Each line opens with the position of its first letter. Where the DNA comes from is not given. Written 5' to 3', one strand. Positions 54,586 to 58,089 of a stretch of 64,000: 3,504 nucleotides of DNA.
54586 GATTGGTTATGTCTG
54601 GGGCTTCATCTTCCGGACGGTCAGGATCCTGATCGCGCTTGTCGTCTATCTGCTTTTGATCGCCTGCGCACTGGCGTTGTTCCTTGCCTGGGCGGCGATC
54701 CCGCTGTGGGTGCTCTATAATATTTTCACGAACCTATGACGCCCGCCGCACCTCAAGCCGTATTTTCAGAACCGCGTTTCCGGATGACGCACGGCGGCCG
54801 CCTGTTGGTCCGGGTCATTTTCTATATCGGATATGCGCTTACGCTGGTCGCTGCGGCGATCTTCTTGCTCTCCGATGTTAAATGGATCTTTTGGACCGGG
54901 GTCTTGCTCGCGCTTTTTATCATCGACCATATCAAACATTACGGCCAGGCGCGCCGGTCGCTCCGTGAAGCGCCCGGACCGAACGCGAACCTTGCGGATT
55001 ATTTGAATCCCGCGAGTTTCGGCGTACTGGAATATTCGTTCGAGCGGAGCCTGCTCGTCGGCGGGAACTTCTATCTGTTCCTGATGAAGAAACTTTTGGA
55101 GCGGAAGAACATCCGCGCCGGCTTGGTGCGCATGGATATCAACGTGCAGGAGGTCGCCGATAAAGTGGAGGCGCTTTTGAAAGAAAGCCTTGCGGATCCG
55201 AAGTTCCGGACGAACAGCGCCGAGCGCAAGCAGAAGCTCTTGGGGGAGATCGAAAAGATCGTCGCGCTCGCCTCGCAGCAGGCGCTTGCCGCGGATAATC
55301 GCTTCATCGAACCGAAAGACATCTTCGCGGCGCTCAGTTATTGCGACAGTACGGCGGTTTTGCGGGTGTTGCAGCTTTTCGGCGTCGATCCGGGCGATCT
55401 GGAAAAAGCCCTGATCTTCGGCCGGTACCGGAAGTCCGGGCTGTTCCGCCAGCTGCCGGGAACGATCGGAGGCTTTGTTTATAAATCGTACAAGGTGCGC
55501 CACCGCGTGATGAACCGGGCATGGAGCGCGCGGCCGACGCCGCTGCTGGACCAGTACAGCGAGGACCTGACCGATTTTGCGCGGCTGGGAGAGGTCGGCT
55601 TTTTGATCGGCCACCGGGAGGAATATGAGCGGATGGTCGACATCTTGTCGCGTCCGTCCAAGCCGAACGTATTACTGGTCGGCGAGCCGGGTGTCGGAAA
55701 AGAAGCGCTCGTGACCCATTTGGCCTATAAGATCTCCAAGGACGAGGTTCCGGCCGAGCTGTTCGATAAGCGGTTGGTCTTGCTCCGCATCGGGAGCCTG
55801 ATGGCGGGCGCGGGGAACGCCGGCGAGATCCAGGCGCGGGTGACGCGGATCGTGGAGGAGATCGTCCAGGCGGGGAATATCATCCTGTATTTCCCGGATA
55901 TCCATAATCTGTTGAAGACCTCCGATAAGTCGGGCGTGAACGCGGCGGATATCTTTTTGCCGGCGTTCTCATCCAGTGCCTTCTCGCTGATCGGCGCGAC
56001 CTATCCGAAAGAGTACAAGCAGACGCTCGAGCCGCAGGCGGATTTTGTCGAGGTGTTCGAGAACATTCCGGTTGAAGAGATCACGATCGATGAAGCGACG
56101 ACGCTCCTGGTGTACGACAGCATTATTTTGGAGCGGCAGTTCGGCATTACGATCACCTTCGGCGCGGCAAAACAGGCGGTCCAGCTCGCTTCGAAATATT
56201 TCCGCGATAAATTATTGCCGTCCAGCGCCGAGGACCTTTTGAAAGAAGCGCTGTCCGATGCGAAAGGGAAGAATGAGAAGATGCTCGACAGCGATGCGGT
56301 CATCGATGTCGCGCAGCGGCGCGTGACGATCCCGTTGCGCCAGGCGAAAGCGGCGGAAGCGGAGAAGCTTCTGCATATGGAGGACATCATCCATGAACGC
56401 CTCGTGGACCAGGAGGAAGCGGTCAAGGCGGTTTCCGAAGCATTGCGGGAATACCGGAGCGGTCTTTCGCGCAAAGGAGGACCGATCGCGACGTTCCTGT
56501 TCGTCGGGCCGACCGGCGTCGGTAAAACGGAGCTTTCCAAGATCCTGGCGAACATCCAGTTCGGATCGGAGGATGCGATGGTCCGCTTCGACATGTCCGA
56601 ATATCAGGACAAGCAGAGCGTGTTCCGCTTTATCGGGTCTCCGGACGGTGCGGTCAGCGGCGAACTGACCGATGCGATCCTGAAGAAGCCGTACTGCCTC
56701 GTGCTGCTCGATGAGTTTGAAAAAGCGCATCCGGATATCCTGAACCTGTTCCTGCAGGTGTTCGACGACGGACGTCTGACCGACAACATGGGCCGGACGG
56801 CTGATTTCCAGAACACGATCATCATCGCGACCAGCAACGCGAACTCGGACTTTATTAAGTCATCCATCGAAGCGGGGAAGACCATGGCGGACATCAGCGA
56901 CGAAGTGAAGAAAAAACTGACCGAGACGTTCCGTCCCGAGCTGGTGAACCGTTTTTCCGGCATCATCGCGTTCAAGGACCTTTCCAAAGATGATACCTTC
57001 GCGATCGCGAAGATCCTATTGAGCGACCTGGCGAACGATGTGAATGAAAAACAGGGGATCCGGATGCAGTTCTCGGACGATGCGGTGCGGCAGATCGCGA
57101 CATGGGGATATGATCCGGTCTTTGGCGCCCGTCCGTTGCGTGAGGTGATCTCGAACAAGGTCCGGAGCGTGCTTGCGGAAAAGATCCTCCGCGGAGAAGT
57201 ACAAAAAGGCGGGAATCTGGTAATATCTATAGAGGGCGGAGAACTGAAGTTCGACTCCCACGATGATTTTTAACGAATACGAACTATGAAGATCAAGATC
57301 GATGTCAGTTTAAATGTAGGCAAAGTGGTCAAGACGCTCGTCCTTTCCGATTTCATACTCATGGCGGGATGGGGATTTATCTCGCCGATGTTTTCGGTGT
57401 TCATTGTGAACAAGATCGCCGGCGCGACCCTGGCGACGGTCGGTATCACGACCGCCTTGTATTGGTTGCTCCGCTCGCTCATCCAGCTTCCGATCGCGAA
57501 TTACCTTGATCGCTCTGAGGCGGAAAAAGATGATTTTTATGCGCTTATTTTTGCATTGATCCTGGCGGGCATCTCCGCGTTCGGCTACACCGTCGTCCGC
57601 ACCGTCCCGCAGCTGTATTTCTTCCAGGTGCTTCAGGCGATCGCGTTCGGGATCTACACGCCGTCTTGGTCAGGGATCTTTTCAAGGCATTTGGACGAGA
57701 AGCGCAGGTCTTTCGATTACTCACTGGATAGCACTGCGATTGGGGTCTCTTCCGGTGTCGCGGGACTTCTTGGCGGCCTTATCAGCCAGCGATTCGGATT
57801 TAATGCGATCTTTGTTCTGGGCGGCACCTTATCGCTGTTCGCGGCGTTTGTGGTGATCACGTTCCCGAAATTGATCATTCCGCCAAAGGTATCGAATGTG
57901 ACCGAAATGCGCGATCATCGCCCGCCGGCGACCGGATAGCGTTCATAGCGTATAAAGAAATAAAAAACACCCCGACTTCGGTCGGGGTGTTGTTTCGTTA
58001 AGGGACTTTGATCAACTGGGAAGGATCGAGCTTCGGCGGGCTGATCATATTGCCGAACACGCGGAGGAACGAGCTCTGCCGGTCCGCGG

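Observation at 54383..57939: Membrane-tethered Clp/Hsp100 double AAA+ protein with an inactive-looking D1 and non-aromatic pore loops, in an operon with two small membrane proteins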

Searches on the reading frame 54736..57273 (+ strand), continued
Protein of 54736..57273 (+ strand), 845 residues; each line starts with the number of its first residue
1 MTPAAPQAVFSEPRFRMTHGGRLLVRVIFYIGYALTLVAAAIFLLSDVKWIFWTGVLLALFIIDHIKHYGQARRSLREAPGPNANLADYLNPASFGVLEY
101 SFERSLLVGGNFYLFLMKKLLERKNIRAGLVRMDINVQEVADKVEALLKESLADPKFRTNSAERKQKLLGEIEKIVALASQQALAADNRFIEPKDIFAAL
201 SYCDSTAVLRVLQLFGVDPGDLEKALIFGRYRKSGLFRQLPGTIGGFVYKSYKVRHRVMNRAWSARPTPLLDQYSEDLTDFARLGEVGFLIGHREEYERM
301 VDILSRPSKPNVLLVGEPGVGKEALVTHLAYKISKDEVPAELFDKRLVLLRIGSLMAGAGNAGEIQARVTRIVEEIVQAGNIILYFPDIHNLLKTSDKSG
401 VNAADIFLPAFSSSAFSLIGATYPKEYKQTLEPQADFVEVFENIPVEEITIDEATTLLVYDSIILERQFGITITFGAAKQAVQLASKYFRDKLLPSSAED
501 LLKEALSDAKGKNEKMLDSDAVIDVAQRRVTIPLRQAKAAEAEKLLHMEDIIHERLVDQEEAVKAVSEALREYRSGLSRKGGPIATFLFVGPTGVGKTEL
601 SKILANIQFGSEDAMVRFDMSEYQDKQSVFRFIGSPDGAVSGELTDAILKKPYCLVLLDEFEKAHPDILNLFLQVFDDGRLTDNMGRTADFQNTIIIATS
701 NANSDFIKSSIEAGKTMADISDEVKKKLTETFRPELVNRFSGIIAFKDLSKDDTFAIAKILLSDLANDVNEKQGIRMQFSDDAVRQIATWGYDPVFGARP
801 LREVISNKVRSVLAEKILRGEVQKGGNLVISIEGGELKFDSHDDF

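Call 59: fold_search(model_id=the predicted structure, library=pdb)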
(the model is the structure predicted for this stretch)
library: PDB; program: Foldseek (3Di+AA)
matches with E <= 10: 1743; with E <= 0.001: 1041
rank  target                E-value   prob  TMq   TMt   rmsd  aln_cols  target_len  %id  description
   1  9a66_A                9.0e-56  1.00  0.49  0.50  20.5       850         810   30  Integrative model of CLPC-CLPP by crosslinking MS and deep learning (released 2024-09-18)
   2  9rai_b                1.6e-50  1.00  0.49  0.53  19.2       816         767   31  Structure of the S.aureus MecA/ClpC/ClpP degradation system (released 2025-09-10)
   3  9rai_c                3.7e-50  1.00  0.48  0.51  18.4       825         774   30  Structure of the S.aureus MecA/ClpC/ClpP degradation system (released 2025-09-10)
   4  9rai_d                4.0e-50  1.00  0.47  0.52  19.2       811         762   31  Structure of the S.aureus MecA/ClpC/ClpP degradation system (released 2025-09-10)
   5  9rai_e                9.0e-49  1.00  0.47  0.51  19.5       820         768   31  Structure of the S.aureus MecA/ClpC/ClpP degradation system (released 2025-09-10)
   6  9gi1_b                5.1e-48  1.00  0.49  0.67   7.5       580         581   39  Structure of the S.aureus MecA/ClpC/ClpP degradation system (released 2025-08-20)
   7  9gi1_d                2.1e-47  1.00  0.48  0.66   8.1       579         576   40  Structure of the S.aureus MecA/ClpC/ClpP degradation system (released 2025-08-20)
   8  9gi1_c                3.2e-47  1.00  0.48  0.65   8.0       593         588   38  Structure of the S.aureus MecA/ClpC/ClpP degradation system (released 2025-08-20)
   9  6qs6_A                8.2e-47  1.00  0.50  0.68   7.0       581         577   38  ClpB (DWB and K476C mutant) bound to casein in presence of ATPgammaS - state KC-1 (released 2019-07-03)
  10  9if4_C                6.5e-46  1.00  0.47  0.64   8.1       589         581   37  Structure of the Mycobacterium Tuberculosis ClpC1P1P2 complex bound to the activator Bz-Leu-Leu (released 2025-08-27)
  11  9if4_D                7.4e-46  1.00  0.46  0.64   8.2       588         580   37  Structure of the Mycobacterium Tuberculosis ClpC1P1P2 complex bound to the activator Bz-Leu-Leu (released 2025-08-27)
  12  9gi1_e                1.2e-45  1.00  0.48  0.66   8.1       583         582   39  Structure of the S.aureus MecA/ClpC/ClpP degradation system (released 2025-08-20)
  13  4d2q_A                1.2e-45  1.00  0.40  0.42  25.5       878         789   27  Negative-stain electron microscopy of E. coli ClpB mutant E432A (BAP form bound to ClpP) (released 2014-06-04)
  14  9rai_f                1.4e-45  1.00  0.38  0.42  19.4       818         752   31  Structure of the S.aureus MecA/ClpC/ClpP degradation system (released 2025-09-10)
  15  8xon_P                2.1e-45  1.00  0.49  0.66   7.6       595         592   37  Cryo-EM structure of the ClpC1:ClpP1P2 degradation complex in Streptomyces hawaiiensis (released 2024-03-27)
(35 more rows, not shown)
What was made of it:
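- On Clp/Hsp100 class I superfamily: Foldseek top hits are ClpC and ClpB (call 59).
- Closest known: ClpC / ClpA. Same: Best structural matches (S. aureus and B. subtilis ClpC, Foldseek E about 1e-56 to 1e-45; call 59).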

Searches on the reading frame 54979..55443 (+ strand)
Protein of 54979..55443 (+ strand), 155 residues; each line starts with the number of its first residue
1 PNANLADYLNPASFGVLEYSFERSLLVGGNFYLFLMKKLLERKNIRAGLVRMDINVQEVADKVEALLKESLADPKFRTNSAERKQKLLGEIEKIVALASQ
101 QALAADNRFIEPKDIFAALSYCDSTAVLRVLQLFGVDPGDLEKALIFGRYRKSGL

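Call 65: search_solved_structures(query=window:54979-55443:+, max_evalue=10, show_alignments=1)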
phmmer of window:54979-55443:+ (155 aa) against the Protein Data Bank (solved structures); distinct sequences matched with E-value up to 10: 10.
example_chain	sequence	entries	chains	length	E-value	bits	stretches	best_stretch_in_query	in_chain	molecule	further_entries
1khy_A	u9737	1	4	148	0.068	16.9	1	87-142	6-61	CLPB PROTEIN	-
6oax_C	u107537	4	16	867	0.69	13.6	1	89-142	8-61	Hyperactive disaggregase ClpB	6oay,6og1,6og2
5ofo_C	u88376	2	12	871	0.79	13.4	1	85-142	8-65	Chaperone protein ClpB,ATP-dependent Clp protease ATP-binding subunit ClpA,Chaperone prote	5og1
5o9e_B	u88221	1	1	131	0.91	13.2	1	55-96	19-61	Putative U3 small nucleolar ribonucleoprotein protein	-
6og3_E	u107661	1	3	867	0.99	13.1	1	89-142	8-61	Hyperactive disaggregase ClpB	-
6qs4_A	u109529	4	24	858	1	13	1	89-142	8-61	Chaperone protein ClpB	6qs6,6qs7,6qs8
4d2q_A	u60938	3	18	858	1.3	12.7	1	89-142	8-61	CLPB | CHAPERONE PROTEIN CLPB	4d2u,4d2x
6rn2_A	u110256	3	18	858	1.3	12.7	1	89-142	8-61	Chaperone protein ClpB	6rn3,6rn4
7m1s_A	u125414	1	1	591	3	11.5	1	14-102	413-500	Guanylate-binding protein 2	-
7e58_A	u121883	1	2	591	3.1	11.5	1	14-102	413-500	Guanylate-binding protein 2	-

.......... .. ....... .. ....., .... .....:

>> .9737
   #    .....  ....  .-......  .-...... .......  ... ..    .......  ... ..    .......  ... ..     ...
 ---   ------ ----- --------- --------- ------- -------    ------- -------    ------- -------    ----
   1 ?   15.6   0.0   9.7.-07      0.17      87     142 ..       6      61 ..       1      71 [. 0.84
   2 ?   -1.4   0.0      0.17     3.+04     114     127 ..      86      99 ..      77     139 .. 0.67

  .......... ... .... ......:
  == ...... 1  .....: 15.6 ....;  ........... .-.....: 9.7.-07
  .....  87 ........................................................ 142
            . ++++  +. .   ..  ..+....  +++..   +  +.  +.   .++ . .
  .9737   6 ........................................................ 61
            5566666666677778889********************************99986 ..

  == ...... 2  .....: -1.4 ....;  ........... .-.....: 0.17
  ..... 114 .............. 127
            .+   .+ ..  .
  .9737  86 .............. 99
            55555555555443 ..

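Call 68: search_solved_structures(query=A6, max_evalue=1, show_alignments=1)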
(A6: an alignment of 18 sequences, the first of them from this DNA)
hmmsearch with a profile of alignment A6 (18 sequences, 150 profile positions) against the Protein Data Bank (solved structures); distinct sequences matched with E-value up to 1: 19.
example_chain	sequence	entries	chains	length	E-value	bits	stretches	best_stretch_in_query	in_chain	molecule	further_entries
4eij_A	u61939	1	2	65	0.048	17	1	39-83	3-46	P protein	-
6emw_F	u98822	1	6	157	0.066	16.5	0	81-133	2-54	ATP-dependent Clp protease ATP-binding subunit ClpC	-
2z2t_D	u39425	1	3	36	0.14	15.5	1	53-82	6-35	Fusion inhibitor peptide SC34EK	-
1khy_A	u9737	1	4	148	0.18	15.1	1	83-136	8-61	CLPB PROTEIN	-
5j0j_A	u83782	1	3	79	0.2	15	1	42-101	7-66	designed protein 2L6HC3_6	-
8ibp_A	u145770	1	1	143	0.41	14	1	45-113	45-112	Negative regulator of genetic competence ClpC/mecB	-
8ibo_A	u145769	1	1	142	0.41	14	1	45-113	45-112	Negative regulator of genetic competence ClpC/mecB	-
8b9u_A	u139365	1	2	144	0.42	13.9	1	45-113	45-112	ATP-dependent Clp protease ATP-binding subunit ClpC1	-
8xqu_A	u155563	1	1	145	0.43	13.9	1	45-113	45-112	ATP-dependent Clp protease ATP-binding subunit ClpC1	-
3wdd_A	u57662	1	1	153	0.44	13.9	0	45-113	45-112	Probable ATP-dependent Clp protease ATP-binding subunit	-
3wdc_A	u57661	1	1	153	0.46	13.8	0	45-113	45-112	Probable ATP-dependent Clp protease ATP-binding subunit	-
3wdb_A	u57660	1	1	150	0.46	13.8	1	45-113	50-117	Probable ATP-dependent Clp protease ATP-binding subunit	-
7aa4_A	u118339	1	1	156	0.47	13.8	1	45-113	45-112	Negative regulator of genetic competence ClpC/mecB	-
9din_A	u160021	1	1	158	0.53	13.6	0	45-113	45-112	ATP-dependent Clp protease ATP-binding subunit ClpC1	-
6cn8_A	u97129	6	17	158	0.53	13.6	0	45-113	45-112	ATP-dependent Clp protease ATP-binding subunit ClpC1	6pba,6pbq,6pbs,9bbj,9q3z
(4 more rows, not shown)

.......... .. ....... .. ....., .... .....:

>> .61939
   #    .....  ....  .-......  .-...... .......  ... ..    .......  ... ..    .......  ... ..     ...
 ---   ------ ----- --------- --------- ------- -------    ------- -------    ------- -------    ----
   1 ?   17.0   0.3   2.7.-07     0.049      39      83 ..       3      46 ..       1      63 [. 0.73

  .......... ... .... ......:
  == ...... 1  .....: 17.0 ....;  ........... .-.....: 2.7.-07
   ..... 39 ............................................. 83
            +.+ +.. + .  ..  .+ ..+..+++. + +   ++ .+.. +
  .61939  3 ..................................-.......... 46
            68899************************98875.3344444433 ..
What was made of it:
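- On Clp/Hsp100 class I superfamily: Hits to ClpB, ClpC and ClpA N-domains are weak, E from 0.07 to about 1 (calls 65, 68).
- Checked: The sequence and profile hits to ClpB, ClpC and ClpA N-domains are weak, with E from 0.07 to about 1 (calls 65, 68).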

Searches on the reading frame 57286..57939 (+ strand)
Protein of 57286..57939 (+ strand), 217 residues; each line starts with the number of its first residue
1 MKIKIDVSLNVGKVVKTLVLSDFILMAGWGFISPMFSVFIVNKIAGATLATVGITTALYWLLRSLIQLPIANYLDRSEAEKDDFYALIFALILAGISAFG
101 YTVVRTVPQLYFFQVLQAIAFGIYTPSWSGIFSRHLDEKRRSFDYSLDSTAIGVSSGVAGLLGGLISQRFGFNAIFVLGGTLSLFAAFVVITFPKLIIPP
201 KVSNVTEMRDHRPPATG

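Call 3: search_protein_families(library=pfam, proteins=[window:57286-57939:+], max_evalue=0.01)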
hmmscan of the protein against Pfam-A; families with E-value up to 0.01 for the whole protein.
window:57286-57939:+ (217 aa): 2 families
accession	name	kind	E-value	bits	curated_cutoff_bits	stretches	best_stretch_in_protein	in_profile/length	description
PF07690.21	MFS_1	-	7.6e-22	78.1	33.4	1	19-196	2-174/347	Major Facilitator Superfamily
PF05977.19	MFS_3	-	0.0051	15.7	27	1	47-195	45-190/524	Transmembrane secretion effector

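Call 4: search_protein_families(library=ncbifam, proteins=[window:57286-57939:+], max_evalue=0.01)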
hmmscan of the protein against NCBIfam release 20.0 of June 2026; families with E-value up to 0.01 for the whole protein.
window:57286-57939:+ (217 aa): 14 families
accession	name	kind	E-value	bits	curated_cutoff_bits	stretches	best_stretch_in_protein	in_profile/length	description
TIGR00880.1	2_A_01_02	superfamily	1.1e-08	35.3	131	1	87-194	31-138/141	multidrug resistance protein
TIGR00893.1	2A0114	subfamily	3.8e-06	26.1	395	1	50-193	29-168/399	D-galactonate transporter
NF008270.1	PRK11043.1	equivalog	6.2e-06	25.6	430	1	86-191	72-174/382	purine nucleoside transporter PunC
TIGR00895.1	2A0115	subfamily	6.7e-06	25.3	418.55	1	86-193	84-191/398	aromatic acid/H+ symport family MFS transporter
NF007372.0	PRK09874.1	equivalog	5.7e-05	22.4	571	1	7-188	213-392/408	multidrug efflux MFS transporter MdtG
TIGR00899.1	2A0120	subfamily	0.00051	19.3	522.3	1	23-195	7-178/375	sugar efflux transporter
NF053517.1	HbztTptrPcaK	equivalog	0.00061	18.9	770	1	17-193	26-193/437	4-hydroxybenzoate transporter PcaK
NF047396.1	MFS_flip_LtaA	equivalog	0.00075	18.6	450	1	70-189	264-384/394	lipoteichoic acid biosynthesis MFS flippase LtaA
NF000025.1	MFS_efflux_tcmA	exception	0.0008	18.2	999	1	47-196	58-206/538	tetracenomycin C efflux MFS transporter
NF008586.0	PRK11551.1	equivalog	0.00091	18.3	410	1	87-193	83-189/406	3-(3-hydroxy-phenyl)propionate transporter MhpT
NF000391.1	EmrB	exception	0.0012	17.7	925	1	64-189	59-181/501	multidrug efflux MFS transporter permease subunit EmrB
NF008661.1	PRK11663.1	subfamily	0.0014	17.7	564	1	23-191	36-202/439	MFS transporter family glucose-6-phosphate receptor UhpC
TIGR00881.1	2A0104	subfamily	0.0031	16.6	407.75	1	50-193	30-170/379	phosphoglycerate transporter protein PgtP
NF003477.0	PRK05122.1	subfamily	0.0041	15.8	374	1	152-192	349-389/404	MFS transporter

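Call 52: search_protein_families(library=padloc, proteins=[window:57286-57939:+], max_evalue=0.01)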
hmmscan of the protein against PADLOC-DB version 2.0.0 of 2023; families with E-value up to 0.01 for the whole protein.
window:57286-57939:+ (217 aa): 0 families
